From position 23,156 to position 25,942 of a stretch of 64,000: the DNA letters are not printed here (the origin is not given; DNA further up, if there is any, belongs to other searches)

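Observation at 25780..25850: Paralogue C: G13 tract, also phase OFF; three paralogues with three different tract lengths (10, 12, 13)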

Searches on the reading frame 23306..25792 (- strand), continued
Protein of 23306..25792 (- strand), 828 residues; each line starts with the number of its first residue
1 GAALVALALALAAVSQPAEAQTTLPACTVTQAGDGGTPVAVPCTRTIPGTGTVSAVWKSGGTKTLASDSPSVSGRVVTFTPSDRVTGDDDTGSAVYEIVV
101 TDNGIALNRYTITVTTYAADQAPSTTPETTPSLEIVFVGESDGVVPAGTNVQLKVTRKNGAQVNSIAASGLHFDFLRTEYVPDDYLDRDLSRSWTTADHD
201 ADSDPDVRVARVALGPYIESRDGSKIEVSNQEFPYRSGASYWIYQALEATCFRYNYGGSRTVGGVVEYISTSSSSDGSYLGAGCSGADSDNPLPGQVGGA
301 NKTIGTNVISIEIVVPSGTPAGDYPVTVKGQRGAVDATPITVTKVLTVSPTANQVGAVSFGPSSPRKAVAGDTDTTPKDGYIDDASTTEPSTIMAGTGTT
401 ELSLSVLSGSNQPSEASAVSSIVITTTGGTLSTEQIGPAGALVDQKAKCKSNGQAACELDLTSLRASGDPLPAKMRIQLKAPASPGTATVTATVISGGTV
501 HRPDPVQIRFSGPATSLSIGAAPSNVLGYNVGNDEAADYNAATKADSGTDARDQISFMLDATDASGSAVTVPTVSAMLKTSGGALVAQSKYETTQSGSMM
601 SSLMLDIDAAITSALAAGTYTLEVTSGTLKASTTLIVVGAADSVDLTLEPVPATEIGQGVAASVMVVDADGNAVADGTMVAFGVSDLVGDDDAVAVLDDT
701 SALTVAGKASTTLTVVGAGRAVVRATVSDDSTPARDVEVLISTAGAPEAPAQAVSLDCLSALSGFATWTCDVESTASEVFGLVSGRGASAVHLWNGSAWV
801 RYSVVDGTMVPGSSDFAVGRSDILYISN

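Call 64: find_encoding_contigs(protein=P0019, flank=2000, max_places=4)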
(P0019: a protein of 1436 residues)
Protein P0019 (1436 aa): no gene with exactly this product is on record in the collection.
